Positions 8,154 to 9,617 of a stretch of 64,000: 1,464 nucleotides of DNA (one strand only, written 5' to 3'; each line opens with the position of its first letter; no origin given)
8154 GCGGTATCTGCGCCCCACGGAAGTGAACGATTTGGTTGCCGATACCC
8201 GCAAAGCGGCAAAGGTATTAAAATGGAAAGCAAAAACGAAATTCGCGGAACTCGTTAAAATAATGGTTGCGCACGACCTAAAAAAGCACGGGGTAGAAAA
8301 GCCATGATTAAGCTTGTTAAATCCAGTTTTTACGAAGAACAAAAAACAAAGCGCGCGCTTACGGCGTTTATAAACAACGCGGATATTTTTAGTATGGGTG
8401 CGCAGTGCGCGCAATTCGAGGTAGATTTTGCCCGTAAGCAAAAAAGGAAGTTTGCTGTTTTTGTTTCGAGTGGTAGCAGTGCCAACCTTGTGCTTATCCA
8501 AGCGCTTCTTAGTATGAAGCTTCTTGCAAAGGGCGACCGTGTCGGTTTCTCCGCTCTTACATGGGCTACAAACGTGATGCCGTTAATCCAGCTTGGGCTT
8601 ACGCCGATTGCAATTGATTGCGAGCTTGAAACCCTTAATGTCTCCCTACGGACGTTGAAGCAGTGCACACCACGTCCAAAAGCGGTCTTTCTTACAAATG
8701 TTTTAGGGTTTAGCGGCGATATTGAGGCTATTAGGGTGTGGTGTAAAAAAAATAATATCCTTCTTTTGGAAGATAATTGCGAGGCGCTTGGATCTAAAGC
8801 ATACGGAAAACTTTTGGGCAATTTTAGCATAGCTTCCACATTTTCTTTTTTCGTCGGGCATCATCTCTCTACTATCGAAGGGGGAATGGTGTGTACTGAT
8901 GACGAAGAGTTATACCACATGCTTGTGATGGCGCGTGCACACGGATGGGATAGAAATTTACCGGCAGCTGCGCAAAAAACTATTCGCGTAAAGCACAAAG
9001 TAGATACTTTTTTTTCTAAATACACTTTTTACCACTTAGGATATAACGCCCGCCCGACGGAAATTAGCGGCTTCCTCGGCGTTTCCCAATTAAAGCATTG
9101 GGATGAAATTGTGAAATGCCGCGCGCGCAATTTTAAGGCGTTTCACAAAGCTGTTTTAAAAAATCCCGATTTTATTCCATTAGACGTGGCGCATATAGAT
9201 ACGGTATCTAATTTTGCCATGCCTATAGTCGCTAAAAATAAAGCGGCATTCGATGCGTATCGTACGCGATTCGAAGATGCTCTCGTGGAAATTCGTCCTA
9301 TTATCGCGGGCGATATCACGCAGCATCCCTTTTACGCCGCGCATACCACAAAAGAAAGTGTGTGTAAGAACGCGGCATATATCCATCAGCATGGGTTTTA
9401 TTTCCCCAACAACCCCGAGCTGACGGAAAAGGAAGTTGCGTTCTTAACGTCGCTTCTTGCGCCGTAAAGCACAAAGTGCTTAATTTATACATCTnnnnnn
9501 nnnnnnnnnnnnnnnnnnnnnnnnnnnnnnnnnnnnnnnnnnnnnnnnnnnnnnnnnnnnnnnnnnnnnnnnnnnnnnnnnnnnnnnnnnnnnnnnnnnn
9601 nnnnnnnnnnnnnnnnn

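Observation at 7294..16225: Colitose-like 3,6-dideoxyhexose pathway: gmd, two His-type DegT 3-dehydratases, fcl/colC, and a sugar C-methyltransferase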

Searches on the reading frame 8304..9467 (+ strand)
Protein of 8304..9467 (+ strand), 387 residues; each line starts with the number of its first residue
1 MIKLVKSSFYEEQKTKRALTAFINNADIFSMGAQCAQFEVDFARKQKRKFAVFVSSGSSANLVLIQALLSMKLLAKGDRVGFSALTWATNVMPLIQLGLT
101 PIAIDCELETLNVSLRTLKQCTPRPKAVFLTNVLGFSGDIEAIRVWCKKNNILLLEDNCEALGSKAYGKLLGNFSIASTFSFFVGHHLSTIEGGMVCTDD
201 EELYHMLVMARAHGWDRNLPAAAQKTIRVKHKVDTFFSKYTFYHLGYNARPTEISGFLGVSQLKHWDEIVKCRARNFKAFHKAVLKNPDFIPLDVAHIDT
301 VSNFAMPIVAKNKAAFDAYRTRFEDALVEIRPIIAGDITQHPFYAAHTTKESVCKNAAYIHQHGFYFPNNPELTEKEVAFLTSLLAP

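Call 4: search_protein_families(library=pfam, proteins=[window:8304-9467:+])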
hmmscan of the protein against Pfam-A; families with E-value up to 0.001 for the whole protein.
window:8304-9467:+ (387 aa): 2 families
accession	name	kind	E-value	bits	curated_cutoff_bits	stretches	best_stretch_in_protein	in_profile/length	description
PF01041.23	DegT_DnrJ_EryC1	-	3.2e-58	198.1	19.8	1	14-379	6-353/360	DegT/DnrJ/EryC1/StrS aminotransferase family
PF01053.26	Cys_Met_Meta_PP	-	0.00041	19.5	27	1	38-212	57-228/381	Cys/Met metabolism PLP-dependent enzyme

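Call 5: search_protein_families(library=ncbifam, proteins=[window:8304-9467:+])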
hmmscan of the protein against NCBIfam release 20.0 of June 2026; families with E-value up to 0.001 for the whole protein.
window:8304-9467:+ (387 aa): 7 families
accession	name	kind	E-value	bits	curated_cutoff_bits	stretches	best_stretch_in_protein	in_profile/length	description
NF011936.0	PRK15407.1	equivalog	2.3e-61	207.9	423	1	29-383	61-430/440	lipopolysaccharide biosynthesis protein RfbH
TIGR03588.1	PseC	equivalog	6.3e-40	137.2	423.5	1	25-381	22-372/380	UDP-4-amino-4,6-dideoxy-N-acetyl-beta-L-altrosamine transaminase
TIGR04181.1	NHT_00031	hypoth_equivalog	9.2e-32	110.3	420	1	13-367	10-356/359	LegC family aminotransferase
NF008658.2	PRK11658.1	equivalog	4.3e-26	91.4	631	1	29-349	29-330/379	UDP-4-amino-4-deoxy-L-arabinose aminotransferase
NF008687.0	PRK11706.1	equivalog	1.8e-18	66.4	375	1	44-286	42-269/375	dTDP-4-amino-4,6-dideoxygalactose transaminase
TIGR04427.1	PLP_DesI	equivalog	1.6e-15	57.1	650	1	24-316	43-308/390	dTDP-4-dehydro-6-deoxyglucose aminotransferase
TIGR02379.1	ECA_wecE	subfamily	1.2e-12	47.3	434.85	1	45-287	43-271/376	dTDP-4-amino-4,6-dideoxy-D-glucose transaminase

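Call 6: search_solved_structures(query=window:8304-9467:+, show_alignments=3)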
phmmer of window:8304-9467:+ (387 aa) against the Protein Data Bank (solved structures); distinct sequences matched with E-value up to 0.001: 55.
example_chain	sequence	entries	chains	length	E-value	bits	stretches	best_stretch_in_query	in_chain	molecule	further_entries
2gms_A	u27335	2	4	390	4.7e-64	220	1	18-382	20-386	Putative pyridoxamine 5-phosphate-dependent dehydrase, Wbdk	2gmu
3b8x_A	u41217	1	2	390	4.4e-63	216.8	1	18-382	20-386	Pyridoxamine 5-phosphate-dependent dehydrase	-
2r0t_A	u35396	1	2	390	8.3e-63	215.8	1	18-382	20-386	Pyridoxamine 5-phosphate-dependent dehydrase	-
3gr9_A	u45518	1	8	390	8.4e-63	215.8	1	18-382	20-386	ColD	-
3bcx_A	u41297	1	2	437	5.7e-41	144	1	50-376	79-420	CDP-6-deoxy-L-threo-D-glycero-4-hexulose-3-dehydrase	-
3bb8_A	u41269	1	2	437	1e-39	139.9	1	50-376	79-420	CDP-4-keto-6-deoxy-D-glucose-3-dehydrase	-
9wvy_A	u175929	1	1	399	1.2e-29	106.8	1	10-274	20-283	Putative NDP-4-keto-6-deoxyglucose-3-dehydratase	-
3bn1_A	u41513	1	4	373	3.8e-24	88.6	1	27-275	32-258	Perosamine synthetase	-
3dr7_A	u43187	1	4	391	4.6e-24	88.4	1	27-275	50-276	Putative perosamine synthetase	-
3dr4_A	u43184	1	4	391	6.3e-24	87.9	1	27-275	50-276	Putative perosamine synthetase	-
2fn6_A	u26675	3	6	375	9.1e-24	87.4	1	13-313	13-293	AMINOTRANSFERASE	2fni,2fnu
5k8b_A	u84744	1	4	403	3.8e-21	78.8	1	43-290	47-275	8-amino-3,8-dideoxy-alpha-D-manno-octulosonate transaminase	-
7b0m_AAA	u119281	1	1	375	4.9e-21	78.4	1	23-329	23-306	Sugar aminotransferase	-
7l7x_AAA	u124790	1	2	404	1.7e-20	76.6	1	22-280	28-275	DegT/DnrJ/EryC1/StrS aminotransferase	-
7b0d_A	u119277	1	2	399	6.2e-19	71.5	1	26-216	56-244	Glutamine--scyllo-inositol transaminase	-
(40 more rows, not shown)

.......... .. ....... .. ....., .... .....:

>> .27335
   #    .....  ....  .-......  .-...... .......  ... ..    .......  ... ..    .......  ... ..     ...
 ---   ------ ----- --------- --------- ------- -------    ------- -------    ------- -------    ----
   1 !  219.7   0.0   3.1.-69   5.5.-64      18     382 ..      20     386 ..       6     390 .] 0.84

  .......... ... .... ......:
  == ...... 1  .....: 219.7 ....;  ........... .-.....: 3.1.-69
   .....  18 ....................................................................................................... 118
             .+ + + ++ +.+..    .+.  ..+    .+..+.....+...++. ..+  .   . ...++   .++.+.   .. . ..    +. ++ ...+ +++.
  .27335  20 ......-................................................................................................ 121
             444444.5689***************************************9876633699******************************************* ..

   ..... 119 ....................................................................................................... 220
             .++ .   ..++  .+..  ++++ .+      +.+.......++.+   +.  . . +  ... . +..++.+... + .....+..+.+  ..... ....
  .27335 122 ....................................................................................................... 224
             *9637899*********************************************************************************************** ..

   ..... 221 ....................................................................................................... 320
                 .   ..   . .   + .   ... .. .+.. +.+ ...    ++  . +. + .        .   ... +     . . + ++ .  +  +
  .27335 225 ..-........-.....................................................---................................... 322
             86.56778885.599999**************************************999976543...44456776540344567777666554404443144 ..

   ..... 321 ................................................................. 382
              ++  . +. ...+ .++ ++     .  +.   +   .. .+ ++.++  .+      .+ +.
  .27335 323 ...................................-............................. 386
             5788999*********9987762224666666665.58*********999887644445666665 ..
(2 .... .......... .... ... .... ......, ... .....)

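Call 12: find_encoding_contigs(protein=window:8304-9467:+, flank=10000, max_places=6)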
Protein window:8304-9467:+ (387 aa): 9 contigs read that carry it; 2 places shown.
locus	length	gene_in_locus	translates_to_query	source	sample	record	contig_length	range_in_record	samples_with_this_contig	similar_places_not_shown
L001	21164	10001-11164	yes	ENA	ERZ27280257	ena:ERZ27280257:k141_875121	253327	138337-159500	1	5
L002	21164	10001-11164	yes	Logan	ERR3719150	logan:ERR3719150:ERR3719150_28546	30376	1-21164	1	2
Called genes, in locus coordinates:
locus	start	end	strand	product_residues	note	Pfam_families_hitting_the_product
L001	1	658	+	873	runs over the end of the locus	PF02861:Clp_N, PF13191:AAA_16 (weak), PF00004:AAA, PF17871:AAA_lid_9, PF07724:AAA_2, PF00004:AAA, PF07728:AAA_5, PF10431:ClpB_D2-small, +9 more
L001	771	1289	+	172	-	-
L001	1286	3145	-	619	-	PF04932:Wzy_C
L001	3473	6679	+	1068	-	PF01471:PG_binding_1 (weak)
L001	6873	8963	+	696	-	PF04932:Wzy_C, PF07719:TPR_2 (faint), PF14559:TPR_19 (faint)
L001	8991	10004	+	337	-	PF01370:Epimerase, PF04321:RmlD_sub_bind (faint), PF16363:GDP_Man_Dehyd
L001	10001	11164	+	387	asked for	PF01041:DegT_DnrJ_EryC1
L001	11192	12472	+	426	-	PF08421:Methyltransf_13, PF13489:Methyltransf_23, PF08484:Methyltransf_14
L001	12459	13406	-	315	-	PF01370:Epimerase, PF02719:Polysacc_synt_2 (faint), PF04321:RmlD_sub_bind (weak), PF16363:GDP_Man_Dehyd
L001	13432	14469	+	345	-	PF13524:Glyco_trans_1_2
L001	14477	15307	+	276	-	-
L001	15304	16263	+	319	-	-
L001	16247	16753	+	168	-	PF00908:dTDP_sugar_isom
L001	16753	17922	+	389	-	PF01041:DegT_DnrJ_EryC1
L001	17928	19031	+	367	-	PF13524:Glyco_trans_1_2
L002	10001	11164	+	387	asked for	PF01041:DegT_DnrJ_EryC1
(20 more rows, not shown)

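Call 14: find_homologous_proteins(query=window:8304-9467:+, max_evalue=1e-20)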
Query window:8304-9467:+ (387 aa): 7988 proteins with E <= 1e-20 among 8000 candidates; the best 120 are listed.
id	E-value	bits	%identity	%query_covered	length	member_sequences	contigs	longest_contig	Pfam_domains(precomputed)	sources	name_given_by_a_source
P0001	2.4e-254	861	98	100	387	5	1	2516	PF01041.24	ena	-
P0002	4.8e-232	788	89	100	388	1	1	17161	PF01041.24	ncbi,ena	-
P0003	2.8e-224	762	85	100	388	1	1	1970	PF01041.24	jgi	jgi:CDP-6-deoxy-D-xylo-4-hexulose-3-dehydrase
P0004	1.5e-219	746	83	100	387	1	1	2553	PF01041.24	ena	-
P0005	2.1e-219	746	83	100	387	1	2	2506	PF01041.24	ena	-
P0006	1.8e-216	736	83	100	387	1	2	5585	PF01041.24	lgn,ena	-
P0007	2.0e-214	730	83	100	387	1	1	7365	PF01041.24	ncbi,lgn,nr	ncbi:MAG: DegT/DnrJ/EryC1/StrS family aminotransferase [bacterium]|nr:DegT/DnrJ/EryC1/StrS family am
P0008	6.8e-201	685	78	99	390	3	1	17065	PF01041.24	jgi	-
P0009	1.1e-198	678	77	99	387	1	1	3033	PF01041.24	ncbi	-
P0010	5.2e-198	676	78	100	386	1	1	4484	PF01041.24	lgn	-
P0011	4.3e-195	666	75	99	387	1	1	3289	PF01041.24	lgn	-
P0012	3.6e-192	656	74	100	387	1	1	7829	PF01041.24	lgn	-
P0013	1.3e-188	645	77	92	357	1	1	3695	PF01041.24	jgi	jgi:CDP-6-deoxy-D-xylo-4-hexulose-3-dehydrase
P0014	9.5e-181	619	71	99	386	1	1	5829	PF01041.24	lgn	-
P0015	6.2e-165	567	64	99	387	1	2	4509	PF01041.24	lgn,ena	-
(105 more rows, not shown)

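Call 15: find_related_loci(query=window:8304-9467:+, collection=genome_contigs, flank=10000)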
Query window:8304-9467:+ (387 aa) in genome_contigs; peptide patterns used: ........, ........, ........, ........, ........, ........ (x = any residue, [..] = any of these).
156 stretches matched a pattern; 121 encode a relative of the query (tblastn E <= 1e-3); the best 80 are kept; 80 distinct loci.
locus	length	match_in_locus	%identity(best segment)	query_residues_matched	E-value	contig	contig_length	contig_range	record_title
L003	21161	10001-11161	65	1-387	2e-169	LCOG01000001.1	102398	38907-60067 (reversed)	MAG: Parcubacteria group bacterium GW2011_GWA2_47_26 UX98_C0001, whole genome shotgun sequence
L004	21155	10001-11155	61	1-385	3e-166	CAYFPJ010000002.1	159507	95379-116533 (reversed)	MAG TPA_asm: uncultured Gammaproteobacteria bacterium isolate ERP019367_co2_52 genome assembly, contig: NODE_103_length_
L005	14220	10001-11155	61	1-385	1e-165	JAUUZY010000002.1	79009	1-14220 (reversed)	MAG: Candidatus Peregrinibacteria bacterium isolate CSMAG_205 CSMAG_205_k127_9256804_length_79009_cov_16.2699, whole gen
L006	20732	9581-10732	62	1-385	3e-164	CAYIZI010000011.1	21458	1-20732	MAG TPA_asm: uncultured Candidatus Saccharibacteria bacterium isolate ERP119705_co9_390 genome assembly, contig: NODE_25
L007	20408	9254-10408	63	1-385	8e-164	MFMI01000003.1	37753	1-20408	MAG: Candidatus Kaiserbacteria bacterium RIFCSPLOWO2_02_FULL_54_13 rifcsplowo2_02_scaffold_1500, whole genome shotgun se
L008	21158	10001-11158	62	2-386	3e-163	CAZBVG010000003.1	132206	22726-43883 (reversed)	MAG TPA_asm: uncultured Candidatus Saccharibacteria bacterium isolate SRP133034_co1_261 genome assembly, contig: NODE_39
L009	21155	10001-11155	61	2-386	7e-162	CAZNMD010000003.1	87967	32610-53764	MAG TPA_asm: uncultured Candidatus Saccharibacteria bacterium isolate SRP287051_co1_29 genome assembly, contig: NODE_563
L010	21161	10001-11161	61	1-387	4e-161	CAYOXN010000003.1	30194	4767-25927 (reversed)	MAG TPA_asm: uncultured Candidatus Saccharibacteria bacterium isolate SRP286056_co1_736 genome assembly, contig: NODE_17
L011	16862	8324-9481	63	1-387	2e-160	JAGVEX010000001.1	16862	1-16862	MAG: bacterium isolate DeMMO2_23 c_000000117487, whole genome shotgun sequence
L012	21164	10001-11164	60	2-386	3e-158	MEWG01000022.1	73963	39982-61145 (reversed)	MAG: candidate division WWE3 bacterium RIFOXYD1_FULL_39_9 rifoxyd1_full_scaffold_282, whole genome shotgun sequence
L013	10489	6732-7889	59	1-386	4e-157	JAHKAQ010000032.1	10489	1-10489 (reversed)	MAG: Patescibacteria group bacterium isolate Undefined_mixed_planktonic.mb.48 Undefined_mixed_pl.mb.48_k141_308920, whol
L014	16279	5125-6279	58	1-385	4e-156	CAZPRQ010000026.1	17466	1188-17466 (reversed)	MAG TPA_asm: uncultured Candidatus Saccharibacteria bacterium isolate SRP286056_co1_790 genome assembly, contig: NODE_39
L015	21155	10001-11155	60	1-385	4e-155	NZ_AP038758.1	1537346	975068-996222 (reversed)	Minisyncoccus archaeiphilus strain PMX.108 chromosome, complete genome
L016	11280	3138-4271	58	1-378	1e-154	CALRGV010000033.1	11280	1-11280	MAG: Candidatus Peribacteria bacterium isolate TH-Jun18-111 genome assembly, contig: TH-Jun18-C12913, whole genome shotg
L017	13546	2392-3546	57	1-385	3e-150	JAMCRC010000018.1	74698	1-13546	MAG: Patescibacteria group bacterium isolate FK_Sedi_A_Bin.289 NODE_550_length_74698_cov_3.22506, whole genome shotgun s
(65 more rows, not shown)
